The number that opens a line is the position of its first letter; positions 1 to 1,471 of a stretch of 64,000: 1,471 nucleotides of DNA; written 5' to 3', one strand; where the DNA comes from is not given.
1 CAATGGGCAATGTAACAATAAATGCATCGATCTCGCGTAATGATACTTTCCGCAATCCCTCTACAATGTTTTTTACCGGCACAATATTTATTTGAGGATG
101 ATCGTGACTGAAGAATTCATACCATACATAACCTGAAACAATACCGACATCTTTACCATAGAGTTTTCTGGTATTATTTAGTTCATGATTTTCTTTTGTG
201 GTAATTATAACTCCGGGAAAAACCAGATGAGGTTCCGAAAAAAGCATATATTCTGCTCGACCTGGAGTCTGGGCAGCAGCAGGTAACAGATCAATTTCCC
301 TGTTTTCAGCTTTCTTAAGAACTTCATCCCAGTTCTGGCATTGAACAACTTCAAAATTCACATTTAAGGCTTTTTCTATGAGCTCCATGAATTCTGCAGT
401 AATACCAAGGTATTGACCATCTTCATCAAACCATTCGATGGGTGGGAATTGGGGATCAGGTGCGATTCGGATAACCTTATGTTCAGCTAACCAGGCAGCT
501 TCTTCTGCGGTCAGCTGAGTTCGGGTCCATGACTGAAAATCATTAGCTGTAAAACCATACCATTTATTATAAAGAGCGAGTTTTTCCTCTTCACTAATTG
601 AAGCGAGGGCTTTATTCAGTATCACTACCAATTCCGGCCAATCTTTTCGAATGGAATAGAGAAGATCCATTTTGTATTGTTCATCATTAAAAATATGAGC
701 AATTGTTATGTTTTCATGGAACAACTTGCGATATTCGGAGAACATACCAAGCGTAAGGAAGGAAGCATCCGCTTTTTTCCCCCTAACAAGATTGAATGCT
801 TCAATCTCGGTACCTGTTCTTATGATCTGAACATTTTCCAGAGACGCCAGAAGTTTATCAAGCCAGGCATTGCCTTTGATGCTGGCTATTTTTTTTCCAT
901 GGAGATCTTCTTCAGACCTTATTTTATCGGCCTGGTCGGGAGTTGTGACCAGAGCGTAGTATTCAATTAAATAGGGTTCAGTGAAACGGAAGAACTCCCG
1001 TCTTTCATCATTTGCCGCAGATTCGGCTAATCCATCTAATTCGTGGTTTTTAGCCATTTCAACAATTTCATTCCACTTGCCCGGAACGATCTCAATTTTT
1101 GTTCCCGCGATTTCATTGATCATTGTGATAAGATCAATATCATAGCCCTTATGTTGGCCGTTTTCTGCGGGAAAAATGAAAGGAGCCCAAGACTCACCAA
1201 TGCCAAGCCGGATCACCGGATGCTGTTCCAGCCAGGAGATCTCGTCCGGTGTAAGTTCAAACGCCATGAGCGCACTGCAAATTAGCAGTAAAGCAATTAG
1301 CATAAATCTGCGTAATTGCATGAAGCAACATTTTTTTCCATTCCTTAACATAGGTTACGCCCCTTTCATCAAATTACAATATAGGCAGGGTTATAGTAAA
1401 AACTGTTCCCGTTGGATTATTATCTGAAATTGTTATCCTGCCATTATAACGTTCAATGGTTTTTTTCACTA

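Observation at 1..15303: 15-kb single-strand sensory supercluster: ~25 PAS domains in five proteins, one kinase, no receiver or effector domain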

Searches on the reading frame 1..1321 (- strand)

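Call 3: search_protein_families(library=pfam, proteins=[window:1-1321:-], max_evalue=0.01)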
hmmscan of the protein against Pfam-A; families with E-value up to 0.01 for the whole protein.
window:1-1321:- (440 aa): 3 families
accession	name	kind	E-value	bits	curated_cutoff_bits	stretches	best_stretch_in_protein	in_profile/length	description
PF00497.25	SBP_bac_3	-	3.9e-45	153.3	26.4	2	37-256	1-131/132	Bacterial extracellular solute-binding proteins, family 3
PF10613.14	Lig_chan-Glu_bd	-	0.0035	17.9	30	0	53-104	24-89/115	Ligated ion channel L-glutamate- and glycine-binding site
PF12974.12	Phosphonate-bd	-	0.0084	15.9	27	0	308-393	16-109/242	ABC transporter, phosphonate, periplasmic substrate-binding protein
